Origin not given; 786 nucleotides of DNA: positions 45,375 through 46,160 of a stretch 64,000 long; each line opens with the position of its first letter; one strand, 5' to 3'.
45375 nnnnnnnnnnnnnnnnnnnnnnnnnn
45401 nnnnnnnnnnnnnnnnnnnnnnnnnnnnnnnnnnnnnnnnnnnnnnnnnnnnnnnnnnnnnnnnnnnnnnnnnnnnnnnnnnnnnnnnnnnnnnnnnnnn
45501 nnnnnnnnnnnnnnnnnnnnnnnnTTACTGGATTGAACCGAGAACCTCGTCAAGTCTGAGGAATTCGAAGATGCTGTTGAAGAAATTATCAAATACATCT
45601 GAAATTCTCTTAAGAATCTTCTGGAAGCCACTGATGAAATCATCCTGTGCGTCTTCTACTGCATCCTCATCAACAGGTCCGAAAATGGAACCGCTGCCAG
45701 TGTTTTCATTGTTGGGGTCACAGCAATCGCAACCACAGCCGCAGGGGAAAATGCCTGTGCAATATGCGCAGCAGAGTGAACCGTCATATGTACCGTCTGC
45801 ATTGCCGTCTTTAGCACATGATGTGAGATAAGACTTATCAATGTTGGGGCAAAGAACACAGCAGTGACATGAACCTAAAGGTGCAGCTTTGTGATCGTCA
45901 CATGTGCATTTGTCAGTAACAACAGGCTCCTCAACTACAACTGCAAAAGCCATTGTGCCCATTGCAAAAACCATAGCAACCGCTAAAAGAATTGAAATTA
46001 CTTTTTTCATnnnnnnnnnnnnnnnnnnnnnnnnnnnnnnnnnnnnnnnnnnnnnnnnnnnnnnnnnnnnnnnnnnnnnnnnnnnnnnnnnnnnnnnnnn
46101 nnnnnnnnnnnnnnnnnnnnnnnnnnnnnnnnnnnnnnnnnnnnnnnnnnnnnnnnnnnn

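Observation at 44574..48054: Locus architecture: wall-hydrolase-like protein, Cys-rich secreted protein and three peptide cassettes form a co-oriented accessory island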

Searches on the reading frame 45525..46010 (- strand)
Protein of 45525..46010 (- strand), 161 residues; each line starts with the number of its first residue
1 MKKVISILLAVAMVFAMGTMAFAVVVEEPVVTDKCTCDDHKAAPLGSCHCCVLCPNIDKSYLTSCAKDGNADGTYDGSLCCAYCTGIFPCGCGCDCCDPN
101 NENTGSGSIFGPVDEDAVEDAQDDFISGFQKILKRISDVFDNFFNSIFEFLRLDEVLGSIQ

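Call 3: search_protein_families(library=pfam, proteins=[window:45525-46010:-], max_evalue=0.1)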
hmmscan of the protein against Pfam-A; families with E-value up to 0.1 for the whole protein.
window:45525-46010:- (161 aa): 0 families

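Call 5: search_protein_families(library=ncbifam, proteins=[window:45525-46010:-], max_evalue=0.1)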
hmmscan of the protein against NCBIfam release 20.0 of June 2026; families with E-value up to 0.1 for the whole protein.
window:45525-46010:- (161 aa): 1 family
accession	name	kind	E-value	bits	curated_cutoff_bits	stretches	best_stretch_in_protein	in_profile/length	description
NF040942.2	hypo_ExtJ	equivalog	0.05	14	52.5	1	1-25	1-25/77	selenite/tellurite reduction operon protein ExtJ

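Call 8: find_encoding_contigs(protein=window:45525-46010:-, flank=10000, max_places=10)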
Protein window:45525-46010:- (161 aa): 9 contigs read that carry it; 2 places shown.
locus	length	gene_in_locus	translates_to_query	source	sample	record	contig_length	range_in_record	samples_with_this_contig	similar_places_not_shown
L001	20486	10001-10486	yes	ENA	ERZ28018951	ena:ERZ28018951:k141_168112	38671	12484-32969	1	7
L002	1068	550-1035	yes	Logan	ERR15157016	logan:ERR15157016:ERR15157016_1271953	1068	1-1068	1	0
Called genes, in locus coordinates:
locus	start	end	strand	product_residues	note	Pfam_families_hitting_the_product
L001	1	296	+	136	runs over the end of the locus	-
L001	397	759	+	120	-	-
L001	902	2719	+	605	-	PF00009:GTP_EFTU, PF22042:EF-G_D2, PF03144:GTP_EFTU_D2, PF14492:EFG_III (weak), PF00679:EFG_C, PF06421:LepA_C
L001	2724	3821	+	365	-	PF04055:Radical_SAM, PF06969:HemN_C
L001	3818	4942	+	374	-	PF01734:Patatin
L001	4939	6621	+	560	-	PF02310:B12-binding, PF04055:Radical_SAM, PF13311:DUF4080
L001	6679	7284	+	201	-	PF07670:Gate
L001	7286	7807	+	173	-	PF07670:Gate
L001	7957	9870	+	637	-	PF08239:SH3_3, PF02368:Big_2, PF26918:Ig_Eae, PF25814:fn3_SORL1 (faint), PF25832:Fn3_SaeA_2nd (faint), PF00041:fn3 (weak)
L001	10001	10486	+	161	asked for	-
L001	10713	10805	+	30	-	-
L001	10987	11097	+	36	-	-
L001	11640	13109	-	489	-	PF01546:Peptidase_M20, PF07687:M20_dimer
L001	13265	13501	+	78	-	-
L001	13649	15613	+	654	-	-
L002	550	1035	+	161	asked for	-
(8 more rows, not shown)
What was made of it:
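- Sporulation-related neighbours (spmAB, DUF1540) are nearby (call 8).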

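Call 9: find_homologous_proteins(query=window:45525-46010:-, max_evalue=0.01)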
Query window:45525-46010:- (161 aa): 38 proteins with E <= 0.01 among 72 candidates.
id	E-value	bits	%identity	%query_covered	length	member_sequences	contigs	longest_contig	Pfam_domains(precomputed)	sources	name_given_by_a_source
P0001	1.2e-104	366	100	100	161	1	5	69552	-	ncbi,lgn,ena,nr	ncbi:MAG: hypothetical protein IJW86_10685 [Clostridia bacterium]|nr:hypothetical protein [Clostridi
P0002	7.4e-87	308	81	100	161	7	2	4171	-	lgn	-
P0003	1.8e-86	307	81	100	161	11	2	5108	-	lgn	-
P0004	9.9e-86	304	84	100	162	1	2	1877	-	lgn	-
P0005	3.3e-78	280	74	100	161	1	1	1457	-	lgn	-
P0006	3.0e-76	273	73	100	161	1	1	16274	-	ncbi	-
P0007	7.6e-75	269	72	100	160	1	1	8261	-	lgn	-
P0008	1.5e-74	268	74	100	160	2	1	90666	-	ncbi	-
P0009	1.6e-71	258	73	99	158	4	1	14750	-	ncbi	-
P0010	1.9e-71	258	73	100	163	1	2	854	-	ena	-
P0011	8.9e-67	243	70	100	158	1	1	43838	-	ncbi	-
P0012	7.2e-65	236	66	100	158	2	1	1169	-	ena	-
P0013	3.8e-64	234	69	98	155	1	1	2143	-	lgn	-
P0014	1.3e-63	232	65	100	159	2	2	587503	-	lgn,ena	-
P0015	2.6e-60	221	63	100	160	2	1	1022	-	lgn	-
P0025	2.6e-38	150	51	99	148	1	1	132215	-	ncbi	-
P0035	2.9e-28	117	41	99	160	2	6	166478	-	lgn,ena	-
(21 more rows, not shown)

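Call 11: find_encoding_contigs(protein=P0035, flank=8000, max_places=2)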
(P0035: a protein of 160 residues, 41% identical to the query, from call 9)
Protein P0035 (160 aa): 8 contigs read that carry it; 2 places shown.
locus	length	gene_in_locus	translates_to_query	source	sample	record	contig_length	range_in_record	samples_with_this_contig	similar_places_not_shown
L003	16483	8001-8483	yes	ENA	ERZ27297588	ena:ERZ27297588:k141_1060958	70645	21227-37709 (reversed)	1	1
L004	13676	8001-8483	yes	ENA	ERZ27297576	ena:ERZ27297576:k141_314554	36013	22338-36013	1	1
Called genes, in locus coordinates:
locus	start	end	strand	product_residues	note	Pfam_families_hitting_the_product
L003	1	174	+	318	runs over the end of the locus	PF04616:Glyco_hydro_43 (faint)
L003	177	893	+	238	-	PF00702:Hydrolase, PF13419:HAD_2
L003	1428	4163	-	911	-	PF22848:ASD1_dom, PF06964:Alpha-L-AF_C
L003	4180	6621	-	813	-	PF16990:CBM_35 (faint)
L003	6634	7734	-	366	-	PF10974:DUF2804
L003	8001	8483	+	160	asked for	-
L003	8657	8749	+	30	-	-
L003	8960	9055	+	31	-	-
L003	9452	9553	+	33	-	-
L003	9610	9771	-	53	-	PF07561:DUF1540 (weak)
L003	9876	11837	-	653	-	-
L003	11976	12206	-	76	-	-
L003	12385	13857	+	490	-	PF01546:Peptidase_M20, PF07687:M20_dimer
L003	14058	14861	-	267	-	PF21302:Zn_ribbon_RlmA, PF08241:Methyltransf_11, PF13649:Methyltransf_25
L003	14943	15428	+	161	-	PF04073:tRNA_edit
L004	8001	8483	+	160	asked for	-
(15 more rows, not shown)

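Call 12: find_encoding_contigs(protein=P0025, flank=8000, max_places=2)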
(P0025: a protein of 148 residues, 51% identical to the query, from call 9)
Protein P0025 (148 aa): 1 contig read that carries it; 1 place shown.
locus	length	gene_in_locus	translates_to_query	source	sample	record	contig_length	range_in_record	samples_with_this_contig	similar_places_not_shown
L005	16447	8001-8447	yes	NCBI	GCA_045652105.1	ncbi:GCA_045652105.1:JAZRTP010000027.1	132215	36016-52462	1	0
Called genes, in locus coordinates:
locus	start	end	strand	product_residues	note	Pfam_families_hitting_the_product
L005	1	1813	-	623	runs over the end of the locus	PF00012:HSP70, PF06723:MreB_Mbl, PF00012:HSP70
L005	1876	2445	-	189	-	PF01025:GrpE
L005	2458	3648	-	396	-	PF01628:HrcA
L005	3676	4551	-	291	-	PF00753:Lactamase_B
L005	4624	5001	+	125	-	-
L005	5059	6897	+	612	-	PF01541:GIY-YIG, PF27096:UvrC_M, PF00633:HHH (faint), PF02151:UVR, PF22920:UvrC_RNaseH, PF08459:UvrC_RNaseH_dom, PF12826:HHH_2 (weak), PF14520:HHH_5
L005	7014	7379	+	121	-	PF12844:HTH_19, PF13560:HTH_31, PF01381:HTH_3, PF13443:HTH_26 (weak)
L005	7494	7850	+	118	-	-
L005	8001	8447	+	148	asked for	-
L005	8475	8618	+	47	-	-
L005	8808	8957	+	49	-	-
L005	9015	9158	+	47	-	-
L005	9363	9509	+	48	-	-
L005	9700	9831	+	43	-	-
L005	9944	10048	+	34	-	-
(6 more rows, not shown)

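Call 16: find_related_loci(query=A1, collection=genome_contigs, flank=8000)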
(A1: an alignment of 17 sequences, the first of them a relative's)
Query A1 (161 aa) in genome_contigs; peptide patterns used: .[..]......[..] (x = any residue, [..] = any of these).
328 stretches matched a pattern; 63 encode a relative of the query (tblastn E <= 1e-3); 63 distinct loci.
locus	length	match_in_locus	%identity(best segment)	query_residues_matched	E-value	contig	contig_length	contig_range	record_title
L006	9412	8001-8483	73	1-161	6e-80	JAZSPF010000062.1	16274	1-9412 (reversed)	MAG: Acutalibacteraceae bacterium isolate T1900044546_TS20190012.MAGScoT_cleanbin_000039 SGB_148_k141_59350, whole genom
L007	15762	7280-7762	81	1-161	2e-75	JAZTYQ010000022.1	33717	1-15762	MAG: Acutalibacteraceae bacterium isolate T1900045325_YK20190014.MAGScoT_cleanbin_000094 SGB_6441_k141_880965, whole gen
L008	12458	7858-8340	83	1-161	1e-90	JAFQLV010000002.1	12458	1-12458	MAG: Clostridia bacterium isolate RGIG1937 Goat_Cecum.Co__c14576, whole genome shotgun sequence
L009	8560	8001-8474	59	1-158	1e-55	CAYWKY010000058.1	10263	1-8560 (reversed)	MAG TPA_asm: uncultured Faecalibacterium sp. isolate SRP350583_co2_115 genome assembly, contig: NODE_9839_length_10263_c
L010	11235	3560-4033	64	1-158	5e-54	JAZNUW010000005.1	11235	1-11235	MAG: Acutalibacteraceae bacterium isolate T1900044794_TS20190260.MAGScoT_cleanbin_000011 SGB_2667_k141_2273683, whole ge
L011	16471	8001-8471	54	1-157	2e-48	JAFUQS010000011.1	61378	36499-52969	MAG: Clostridia bacterium isolate RGIG4739 Roe_deer_Rectum.Co__c205072, whole genome shotgun sequence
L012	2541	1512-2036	45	1-159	2e-42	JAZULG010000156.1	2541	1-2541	MAG: Acutalibacteraceae bacterium isolate T1900044913_TS20190379.MAGScoT_cleanbin_000022 SGB_3322_k141_2018811, whole ge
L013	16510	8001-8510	47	1-158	1e-41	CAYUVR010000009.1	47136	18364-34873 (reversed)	MAG TPA_asm: uncultured Faecalibacterium sp. isolate SRP315200_co2_478 genome assembly, contig: NODE_284_length_47136_co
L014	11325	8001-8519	45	1-158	2e-41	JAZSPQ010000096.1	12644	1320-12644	MAG: Acutalibacteraceae bacterium isolate T1900044545_TS20190011.MAGScoT_cleanbin_000058 SGB_130_k141_320270, whole geno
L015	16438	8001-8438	49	1-157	1e-41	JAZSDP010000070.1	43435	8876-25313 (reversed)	MAG: Acutalibacteraceae bacterium isolate T1900044596_TS20190062.MAGScoT_cleanbin_000041 SGB_667_k141_1035193, whole gen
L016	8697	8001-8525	45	1-161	3e-41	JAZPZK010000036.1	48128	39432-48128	MAG: Acutalibacteraceae bacterium isolate T1900044645_TS20190111.MAGScoT_cleanbin_000031 SGB_1342_k141_1186623, whole ge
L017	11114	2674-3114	48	1-157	9e-41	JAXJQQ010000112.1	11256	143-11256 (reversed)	MAG: Acutalibacteraceae bacterium isolate DOME_MAG_2612 2612_C0210_k141_373689, whole genome shotgun sequence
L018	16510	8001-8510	42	1-159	3e-40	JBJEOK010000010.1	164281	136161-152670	MAG: Acutalibacteraceae bacterium isolate LOHA14_bin.020 NODE_12_length_164281_cov_15.282130, whole genome shotgun seque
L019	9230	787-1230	46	1-159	4e-38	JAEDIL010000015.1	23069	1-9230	MAG: Clostridiaceae bacterium isolate MAG161 NODE_1603_length_23069_cov_5.642783, whole genome shotgun sequence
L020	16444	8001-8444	46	1-159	2e-37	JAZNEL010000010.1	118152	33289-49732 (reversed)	MAG: Acutalibacteraceae bacterium isolate T1900044720_TS20190186.MAGScoT_cleanbin_000003 SGB_1903_k141_1845681, whole ge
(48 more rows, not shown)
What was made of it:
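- On Phenol-soluble modulins: The organism is an Acutalibacteraceae MAG (calls 9, 16).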

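Call 33: predict_structure(alignment_id=A1)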
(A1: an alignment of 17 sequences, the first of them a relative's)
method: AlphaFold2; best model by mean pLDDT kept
length: 161 residues; sequences in the alignment: 17
mean_pLDDT: 46.6   pTM: 0.20
mean pLDDT of the five models: 46.6, 46.2, 45.4, 44.1, 44.0
residues with pLDDT >= 90: 0; 70-90: 0; 50-70: 56; < 50: 105
segments of 3 or more residues with pLDDT < 50: 1-3, 17-33, 44-46, 48-62, 68-74, 80-125, 128-130, 158-161
pLDDT, mean of each block of 10 residues (from residue 1): 53 53 40 49 47 45 49 49 37 42 38 36 43 54 61 51 42
secondary structure, 60 per line:
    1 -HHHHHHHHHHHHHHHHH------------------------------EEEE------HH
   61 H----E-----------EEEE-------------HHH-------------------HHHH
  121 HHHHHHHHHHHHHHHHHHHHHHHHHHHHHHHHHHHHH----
elements in order: H2-18 E49-52 E78-81 H117-157
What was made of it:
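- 45540..45662 (-): C-terminal amphipathic helix of the Cys-rich protein (residues ~117-157, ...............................). It is homologous to one class of the free-standing peptides and also occurs as the C-terminal tag of a pectate-lyase-like protein. Helix prediction (call 33).
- The AF2 model of the Cys-rich protein is uninformative (pLDDT 46, call 33).
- Tried and rejected: The AF2 model of the Cys-rich protein has pLDDT 46 and was unusable for fold search (call 33).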

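Call 36: search_protein_families(library=padloc, proteins=[window:45525-46010:-], max_evalue=0.1)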
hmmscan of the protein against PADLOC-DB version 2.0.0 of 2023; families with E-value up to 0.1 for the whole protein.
window:45525-46010:- (161 aa): 0 families

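Call 43: search_protein_representatives(alignment_id=A1)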
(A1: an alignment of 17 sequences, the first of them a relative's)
Query: 17 sequences, 161 profile positions. Proteins with E-value up to 0.001 (for the whole library): 61; up to 1e-10: 48; up to 1e-30: 24. The best 61 are listed.
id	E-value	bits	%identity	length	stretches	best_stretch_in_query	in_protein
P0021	2.5e-65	235.9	-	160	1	1-160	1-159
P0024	1.1e-64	233.9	-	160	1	1-160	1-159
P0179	5.6e-56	205.5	-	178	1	1-160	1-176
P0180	9.3e-50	185.3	-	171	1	1-160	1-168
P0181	2.9e-49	183.7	-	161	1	1-160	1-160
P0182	3.7e-48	180.1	-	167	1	1-160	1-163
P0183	7.4e-45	169.4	-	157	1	1-160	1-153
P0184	1.3e-44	168.5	-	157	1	1-157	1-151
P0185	1.0e-42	162.4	-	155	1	1-160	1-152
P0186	4.9e-42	160.2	-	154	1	1-158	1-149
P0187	8.1e-42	159.5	-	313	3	38-153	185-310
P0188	1.1e-41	159.1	-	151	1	1-161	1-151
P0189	9.8e-41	156.0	-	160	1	1-161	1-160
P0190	5.0e-40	153.7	-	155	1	1-160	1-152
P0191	2.5e-39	151.4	-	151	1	1-158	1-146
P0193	1.4e-35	139.2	-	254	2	38-158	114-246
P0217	6.0e-17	78.6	-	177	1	1-101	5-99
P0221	9.2e-15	71.5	-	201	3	75-160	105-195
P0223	1.5e-14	70.8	-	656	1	1-104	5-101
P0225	1.2e-10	58.2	-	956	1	3-105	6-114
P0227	6.3e-09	52.6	-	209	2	65-159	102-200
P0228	9.0e-09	52.0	-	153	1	1-101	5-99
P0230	2.1e-05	41.1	-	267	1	121-159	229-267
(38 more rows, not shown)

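Call 44: search_protein_families(library=pfam, proteins=[P0223, P0225, P0187, P0193, P0230, P0221, P0227, P0217, P0228], max_evalue=0.01)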
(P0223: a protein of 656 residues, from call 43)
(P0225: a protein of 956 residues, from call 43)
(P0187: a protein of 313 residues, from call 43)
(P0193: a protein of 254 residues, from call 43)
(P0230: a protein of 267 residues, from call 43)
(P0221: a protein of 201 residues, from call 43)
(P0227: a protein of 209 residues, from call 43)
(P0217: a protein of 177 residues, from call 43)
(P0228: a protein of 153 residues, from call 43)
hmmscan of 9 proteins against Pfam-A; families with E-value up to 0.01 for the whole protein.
P0223 (656 aa): 1 family
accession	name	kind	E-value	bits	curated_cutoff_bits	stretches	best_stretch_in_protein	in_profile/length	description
PF13306.12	LRR_5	-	2.9e-24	85.8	27.7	1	205-306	22-121/127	BspA type Leucine rich repeat region (6 copies)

P0225 (956 aa): 1 family
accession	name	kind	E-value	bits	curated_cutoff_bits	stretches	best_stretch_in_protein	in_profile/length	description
PF13306.12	LRR_5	-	9.1e-48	161.8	27.7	5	398-491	10-100/127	BspA type Leucine rich repeat region (6 copies)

P0187 (313 aa): 0 families

P0193 (254 aa): 0 families

P0230 (267 aa): 1 family
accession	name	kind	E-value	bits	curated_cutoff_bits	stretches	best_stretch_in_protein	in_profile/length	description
PF12708.12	Pect-lyase_RHGA_epim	-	2e-11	44.6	27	1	31-83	2-59/213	Rhamnogalacturonase A/epimerase, pectate lyase-like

P0221 (201 aa): 0 families

P0227 (209 aa): 0 families

P0217 (177 aa): 0 families

P0228 (153 aa): 0 families

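Call 58: search_solved_structures(query=window:45525-46010:-, max_evalue=10)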
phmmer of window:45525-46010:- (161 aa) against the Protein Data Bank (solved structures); distinct sequences matched with E-value up to 10: 0.
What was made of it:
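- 45525..46010 (-): 161-aa Cys-rich secreted protein: signal peptide (...AFA|VV), a domain with about 15 conserved Cys plus His, an acidic linker and a conserved C-terminal helix. No Pfam, NCBIfam or PDB match (calls 3, 5, 58).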

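Call 60: search_dna_similar(query=window:45525-46010:-, collection=plasmids, mode=protein, max_evalue=0.001)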
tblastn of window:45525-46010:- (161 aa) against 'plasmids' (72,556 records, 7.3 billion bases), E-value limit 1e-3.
No match.

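Call 61: search_dna_similar(query=window:45525-46010:-, collection=phages, mode=protein, max_evalue=0.001)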
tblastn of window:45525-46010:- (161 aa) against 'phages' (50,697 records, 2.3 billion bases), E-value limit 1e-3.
No match.
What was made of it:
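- No match in plasmid or phage collections (calls 60, 61).
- Tried and rejected: tblastn of the Cys-rich protein against plasmid and phage collections found nothing (calls 60, 61).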

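Call 65: search_protein_families(library=ncbifam, proteins=[P0223, P0225, P0187, P0230], max_evalue=0.1)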
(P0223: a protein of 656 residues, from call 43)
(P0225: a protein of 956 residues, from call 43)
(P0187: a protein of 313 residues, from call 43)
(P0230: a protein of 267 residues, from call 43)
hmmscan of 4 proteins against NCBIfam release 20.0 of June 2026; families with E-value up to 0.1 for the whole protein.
P0223 (656 aa): 4 families
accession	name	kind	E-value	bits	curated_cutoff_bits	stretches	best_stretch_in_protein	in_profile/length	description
NF047961.1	adhesin_HupY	equivalog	9.5e-14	50.4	1250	1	218-284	187-252/978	leucine-rich repeat adhesin HupY/LrrG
NF038253.1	GBS_IgA_bnd_BAC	equivalog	2.4e-10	38.9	1700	1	390-570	920-1092/1127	IgA Fc-binding protein BAC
NF045861.1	glide_Gli349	exception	2.3e-09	34.5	1750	1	205-263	2688-2745/3169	gliding machinery surface structure protein Gli349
NF038275.1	Myrrnad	domain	0.0095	15.7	40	1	178-208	49-80/81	MyrrNad domain-containing protein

P0225 (956 aa): 2 families
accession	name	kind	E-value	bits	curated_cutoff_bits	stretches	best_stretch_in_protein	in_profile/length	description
NF047961.1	adhesin_HupY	equivalog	9.9e-09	33.8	1250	0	240-292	432-481/978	leucine-rich repeat adhesin HupY/LrrG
NF038253.1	GBS_IgA_bnd_BAC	equivalog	7.4e-05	20.8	1700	1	816-907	963-1049/1127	IgA Fc-binding protein BAC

P0187 (313 aa): 0 families

P0230 (267 aa): 1 family
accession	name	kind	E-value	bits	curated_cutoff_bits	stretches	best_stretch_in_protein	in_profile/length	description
NF049898.1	RhamgalacuronBT4146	equivalog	0.041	12.6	500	1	33-70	1-42/445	rhamnogalacturonidase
